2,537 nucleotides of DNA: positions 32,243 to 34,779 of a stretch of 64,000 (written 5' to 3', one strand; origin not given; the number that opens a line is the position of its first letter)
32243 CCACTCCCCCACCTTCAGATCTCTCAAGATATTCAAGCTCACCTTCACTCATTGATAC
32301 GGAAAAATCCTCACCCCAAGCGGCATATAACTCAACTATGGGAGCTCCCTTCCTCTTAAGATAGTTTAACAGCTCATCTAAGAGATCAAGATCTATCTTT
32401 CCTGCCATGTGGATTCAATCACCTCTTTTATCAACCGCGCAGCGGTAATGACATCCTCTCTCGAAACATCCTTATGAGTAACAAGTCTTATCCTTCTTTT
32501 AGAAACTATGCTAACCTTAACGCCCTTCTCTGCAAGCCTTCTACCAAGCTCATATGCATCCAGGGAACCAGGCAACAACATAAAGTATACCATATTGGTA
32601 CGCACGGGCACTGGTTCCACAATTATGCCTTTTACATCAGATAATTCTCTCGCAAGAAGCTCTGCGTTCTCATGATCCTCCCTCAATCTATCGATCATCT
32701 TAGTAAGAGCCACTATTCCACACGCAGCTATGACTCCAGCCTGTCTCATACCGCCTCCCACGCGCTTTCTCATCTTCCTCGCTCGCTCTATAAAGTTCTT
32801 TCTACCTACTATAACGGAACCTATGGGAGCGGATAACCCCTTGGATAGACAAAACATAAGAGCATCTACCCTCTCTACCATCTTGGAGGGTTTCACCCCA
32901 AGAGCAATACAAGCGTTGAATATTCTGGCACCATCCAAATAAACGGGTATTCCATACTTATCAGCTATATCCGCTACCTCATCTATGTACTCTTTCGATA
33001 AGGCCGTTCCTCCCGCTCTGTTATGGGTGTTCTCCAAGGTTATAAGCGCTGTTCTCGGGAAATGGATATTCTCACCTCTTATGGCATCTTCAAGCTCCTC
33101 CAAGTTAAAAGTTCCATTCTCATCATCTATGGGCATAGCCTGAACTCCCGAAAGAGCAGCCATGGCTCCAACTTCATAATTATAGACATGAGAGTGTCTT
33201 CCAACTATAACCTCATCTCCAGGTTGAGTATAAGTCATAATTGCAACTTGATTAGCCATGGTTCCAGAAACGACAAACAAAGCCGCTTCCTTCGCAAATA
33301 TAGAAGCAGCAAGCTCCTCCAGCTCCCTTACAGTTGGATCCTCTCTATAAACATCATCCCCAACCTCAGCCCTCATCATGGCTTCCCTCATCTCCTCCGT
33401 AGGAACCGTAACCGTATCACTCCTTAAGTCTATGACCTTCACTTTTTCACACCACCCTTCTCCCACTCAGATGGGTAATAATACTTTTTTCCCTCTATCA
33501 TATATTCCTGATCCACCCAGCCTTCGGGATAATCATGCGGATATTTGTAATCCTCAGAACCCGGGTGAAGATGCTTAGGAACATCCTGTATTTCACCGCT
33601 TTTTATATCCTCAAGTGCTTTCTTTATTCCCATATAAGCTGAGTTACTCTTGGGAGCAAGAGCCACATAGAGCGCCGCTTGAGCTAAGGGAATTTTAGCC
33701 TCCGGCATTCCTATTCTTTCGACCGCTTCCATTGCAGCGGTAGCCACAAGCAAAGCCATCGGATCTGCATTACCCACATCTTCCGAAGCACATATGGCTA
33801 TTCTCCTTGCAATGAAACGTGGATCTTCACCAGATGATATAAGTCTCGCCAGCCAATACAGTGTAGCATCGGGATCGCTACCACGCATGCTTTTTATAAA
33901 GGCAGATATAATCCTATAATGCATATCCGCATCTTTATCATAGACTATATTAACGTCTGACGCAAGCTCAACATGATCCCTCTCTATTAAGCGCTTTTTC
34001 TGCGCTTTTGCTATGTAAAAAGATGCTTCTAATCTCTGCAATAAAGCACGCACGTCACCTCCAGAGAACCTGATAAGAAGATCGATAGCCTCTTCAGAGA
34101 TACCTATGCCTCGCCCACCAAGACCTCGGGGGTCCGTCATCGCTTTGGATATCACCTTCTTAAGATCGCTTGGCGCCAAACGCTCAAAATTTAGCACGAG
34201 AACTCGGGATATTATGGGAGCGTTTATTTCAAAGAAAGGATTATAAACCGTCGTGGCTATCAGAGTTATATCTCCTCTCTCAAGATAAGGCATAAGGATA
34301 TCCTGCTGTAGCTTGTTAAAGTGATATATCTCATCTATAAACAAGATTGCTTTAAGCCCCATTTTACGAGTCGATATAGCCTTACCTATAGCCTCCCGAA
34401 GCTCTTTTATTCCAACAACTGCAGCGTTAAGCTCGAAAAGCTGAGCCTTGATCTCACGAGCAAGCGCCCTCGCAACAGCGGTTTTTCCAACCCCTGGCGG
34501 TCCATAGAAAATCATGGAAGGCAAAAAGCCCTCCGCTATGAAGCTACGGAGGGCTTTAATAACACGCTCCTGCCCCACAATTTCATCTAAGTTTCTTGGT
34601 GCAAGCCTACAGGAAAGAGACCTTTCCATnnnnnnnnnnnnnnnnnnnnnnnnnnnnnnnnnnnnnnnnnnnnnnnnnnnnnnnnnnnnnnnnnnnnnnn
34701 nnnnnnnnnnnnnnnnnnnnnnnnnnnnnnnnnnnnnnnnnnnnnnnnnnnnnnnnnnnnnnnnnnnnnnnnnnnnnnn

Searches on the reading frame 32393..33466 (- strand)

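Call 8: search_protein_families(library=pfam, proteins=[window:32393-33466:-])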
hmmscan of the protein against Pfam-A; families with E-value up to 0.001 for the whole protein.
window:32393-33466:- (357 aa): 5 families
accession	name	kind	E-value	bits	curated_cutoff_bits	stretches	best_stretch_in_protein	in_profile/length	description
PF01212.27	Beta_elim_lyase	-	9.3e-113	376.7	27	1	13-295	1-285/288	Beta-eliminating lyase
PF00155.27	Aminotran_1_2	-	6.2e-18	65.5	19.7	1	22-329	18-345/361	Aminotransferase class I and II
PF01041.23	DegT_DnrJ_EryC1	-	2.1e-13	50.7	19.8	2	30-181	10-148/360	DegT/DnrJ/EryC1/StrS aminotransferase family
PF01276.26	OKR_DC_1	-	4.5e-06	26.1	27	1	37-98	59-121/417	Orn/Lys/Arg decarboxylase, major domain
PF01053.26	Cys_Met_Meta_PP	-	1.6e-05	24.1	27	1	42-180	50-175/381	Cys/Met metabolism PLP-dependent enzyme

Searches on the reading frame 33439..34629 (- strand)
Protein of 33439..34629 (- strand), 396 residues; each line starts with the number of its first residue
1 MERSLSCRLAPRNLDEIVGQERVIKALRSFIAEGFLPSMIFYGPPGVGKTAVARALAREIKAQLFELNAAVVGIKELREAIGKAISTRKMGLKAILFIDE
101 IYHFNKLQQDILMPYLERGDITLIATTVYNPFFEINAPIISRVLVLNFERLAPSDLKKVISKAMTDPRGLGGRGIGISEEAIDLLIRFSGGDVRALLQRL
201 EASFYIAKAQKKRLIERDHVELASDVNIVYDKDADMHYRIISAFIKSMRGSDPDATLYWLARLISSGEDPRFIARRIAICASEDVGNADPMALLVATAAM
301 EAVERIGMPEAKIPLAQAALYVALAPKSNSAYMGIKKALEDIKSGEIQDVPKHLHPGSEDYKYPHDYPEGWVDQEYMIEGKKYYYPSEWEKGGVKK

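Call 8: search_protein_families(library=pfam, proteins=[window:33439-34629:-])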
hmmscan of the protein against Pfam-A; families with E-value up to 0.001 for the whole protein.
window:33439-34629:- (396 aa): 11 families
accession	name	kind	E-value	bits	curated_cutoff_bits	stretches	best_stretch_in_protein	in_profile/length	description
PF12002.13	MgsA_C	-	5.5e-57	192.7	27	1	250-388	1-152/167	MgsA AAA+ ATPase C terminal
PF16193.11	AAA_assoc_2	-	9.2e-19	67.9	34.3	1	173-249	3-81/81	AAA C-terminal domain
PF00004.35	AAA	-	1.9e-16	61.1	21.2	1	39-143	1-123/131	ATPase family associated with various cellular activities (AAA)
PF05496.18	RuvB_N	-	2e-12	47.6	27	1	9-124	1-116/159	Holliday junction DNA helicase RuvB P-loop domain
PF01078.27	Mg_chelatase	-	2.2e-07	31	20.3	1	14-57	2-43/207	Magnesium chelatase, subunit ChlI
PF07728.20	AAA_5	-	5e-07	30.2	22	1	39-124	2-98/139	AAA domain (dynein-related subfamily)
PF13191.12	AAA_16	-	1.6e-06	29.1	32.6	1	17-68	2-52/167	AAA ATPase domain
PF13401.12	AAA_22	-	0.00036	21.3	27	0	39-86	8-59/130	AAA domain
PF20720.3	nSTAND3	-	0.00038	20.6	27.2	1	40-101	21-74/155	Novel STAND NTPase 3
PF14532.12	Sigma54_activ_2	-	0.00041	21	25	1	42-142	27-122/138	Sigma-54 interaction domain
PF13173.12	AAA_14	-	0.00081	19.8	27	0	39-124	5-94/129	AAA domain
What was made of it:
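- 33439..34629 (-): rarA/mgsA (AAA+ ATPase), the co-directional downstream neighbour. It is context, and possibly co-transcribed. Call 8: MgsA_C 5.5e-57, plus AAA and AAA_assoc_2.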

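Call 10: find_related_loci(query=window:33439-34629:-, collection=genome_contigs, flank=3000)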
Query window:33439-34629:- (396 aa) in genome_contigs; peptide patterns used: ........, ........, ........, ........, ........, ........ (x = any residue, [..] = any of these).
600 stretches matched a pattern (row limit reached: there are more); 576 encode a relative of the query (tblastn E <= 1e-3); the best 80 are kept; 80 distinct loci.
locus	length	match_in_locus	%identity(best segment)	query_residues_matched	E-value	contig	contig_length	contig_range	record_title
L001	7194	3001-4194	74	1-396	0e+0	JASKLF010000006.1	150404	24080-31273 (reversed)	MAG: bacterium isolate DJKA70_ANT-KO_bin.39 scaffold_6, whole genome shotgun sequence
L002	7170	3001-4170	76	1-390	0e+0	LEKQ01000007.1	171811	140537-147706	MAG: bacterium GBS-1 isolate GBS-1 2615921482, whole genome shotgun sequence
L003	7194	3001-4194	51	5-386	2e-121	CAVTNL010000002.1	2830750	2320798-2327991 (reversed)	MAG: uncultured Nitrospiraceae bacterium isolate MFD04752.bin.2.24 genome assembly, contig: contig_11909, whole genome s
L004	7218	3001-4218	49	2-386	1e-118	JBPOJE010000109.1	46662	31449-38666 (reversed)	MAG: Armatimonadota bacterium isolate MAG_6077 c_000000609618, whole genome shotgun sequence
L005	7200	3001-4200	50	3-386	4e-118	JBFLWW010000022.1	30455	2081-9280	MAG: Nitrospirota bacterium isolate MAG042 MAG042_22, whole genome shotgun sequence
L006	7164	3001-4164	51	5-376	8e-118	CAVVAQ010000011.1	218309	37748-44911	MAG: uncultured Nitrospira sp. isolate MFD09730.bin.2.50 genome assembly, contig: contig_30612, whole genome shotgun seq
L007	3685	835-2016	49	3-387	1e-119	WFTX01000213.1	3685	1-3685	MAG: Nitrospirae bacterium isolate S139_46 k151_44961, whole genome shotgun sequence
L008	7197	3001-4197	48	1-389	4e-117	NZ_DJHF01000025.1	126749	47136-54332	MAG: Acetomicrobium sp. UBA5826 UBA5826_contig_349, whole genome shotgun sequence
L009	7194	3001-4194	49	5-386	4e-117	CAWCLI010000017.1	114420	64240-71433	MAG: Nitrospirota bacterium isolate MFD03726.bin.1.47 genome assembly, contig: contig_86218, whole genome shotgun sequen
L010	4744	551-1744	49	5-386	3e-117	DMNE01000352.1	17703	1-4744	MAG TPA_asm: Nitrospiraceae bacterium isolate UBA9159 contig_18606, whole genome shotgun sequence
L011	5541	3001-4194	50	5-386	7e-117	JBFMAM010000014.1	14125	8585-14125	MAG: Nitrospirota bacterium isolate MAG138 MAG138_14, whole genome shotgun sequence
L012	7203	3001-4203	49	1-386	2e-116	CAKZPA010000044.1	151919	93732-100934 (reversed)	MAG TPA_asm: uncultured Nitrospiraceae bacterium isolate SRR5214706_bin.68_CONCOCT_v1.1_MAG genome assembly, contig: ERZ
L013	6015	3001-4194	50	5-386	5e-116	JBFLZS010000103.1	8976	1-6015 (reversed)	MAG: Nitrospirota bacterium isolate MAG117 MAG117_103, whole genome shotgun sequence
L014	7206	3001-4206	51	3-386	2e-115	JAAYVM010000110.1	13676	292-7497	MAG: Acholeplasmataceae bacterium isolate AS27yjCOA_58 113637_AS27, whole genome shotgun sequence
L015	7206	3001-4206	48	5-387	3e-115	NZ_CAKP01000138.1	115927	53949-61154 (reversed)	Caloramator australicus RC3, whole genome shotgun sequence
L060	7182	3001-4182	47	5-388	2e-109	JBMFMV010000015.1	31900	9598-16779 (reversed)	MAG: bacterium isolate KM4337-30 NODE_15_length_31900_cov_4.445590, whole genome shotgun sequence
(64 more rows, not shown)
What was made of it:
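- Closest known: 6S / SsrS RNA, Rfam RF00013. Different: It comes from a sparsely sampled lineage: the best rarA relatives are 74-76% identical and come from two unclassified MAGs (call 10).
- Tried and rejected: The best genome matches are two unclassified MAGs at 74-76% identity (call 10).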

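Call 16: find_encoding_contigs(protein=window:33439-34629:-, flank=1500, max_places=6)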
Protein window:33439-34629:- (396 aa): no gene with exactly this product is on record in the collection.
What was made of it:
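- Tried and rejected: No gene with exactly this RarA product is on record (call 16).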

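Call 41: search_protein_families(library=pfam, proteins=[L014:2226-2903:+, L008:1895-2923:+, L060:1924-2304:+, L060:2294-2692:+])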
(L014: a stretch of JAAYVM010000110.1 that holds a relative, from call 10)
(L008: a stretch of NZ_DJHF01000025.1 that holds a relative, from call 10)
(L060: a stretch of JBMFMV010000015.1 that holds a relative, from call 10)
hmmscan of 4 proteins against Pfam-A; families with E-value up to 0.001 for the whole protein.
L014:2226-2903:+ (225 aa): 1 family
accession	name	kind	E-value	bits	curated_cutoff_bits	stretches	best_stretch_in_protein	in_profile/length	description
PF00899.27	ThiF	-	1.1e-34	120.1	28.1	1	7-223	10-204/238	ThiF family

L008:1895-2923:+ (342 aa): 3 families
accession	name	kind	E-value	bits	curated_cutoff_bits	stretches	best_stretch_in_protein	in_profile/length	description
PF00702.32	Hydrolase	-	2.1e-13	51.5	26.4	1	59-186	56-190/191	haloacid dehalogenase-like hydrolase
PF13419.12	HAD_2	-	3.9e-13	50.3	23.8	1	64-193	47-178/178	Haloacid dehalogenase-like hydrolase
PF13242.12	Hydrolase_like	-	1.2e-06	28.7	22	1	150-195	4-50/75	HAD-hyrolase-like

L060:1924-2304:+ (126 aa): 0 families

L060:2294-2692:+ (132 aa): 1 family
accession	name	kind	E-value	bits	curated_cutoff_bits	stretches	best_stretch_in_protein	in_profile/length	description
PF04246.17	RseC_MucC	-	5.8e-26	91.4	24.4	1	11-130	1-126/130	Positive regulator of sigma(E), RseC/MucC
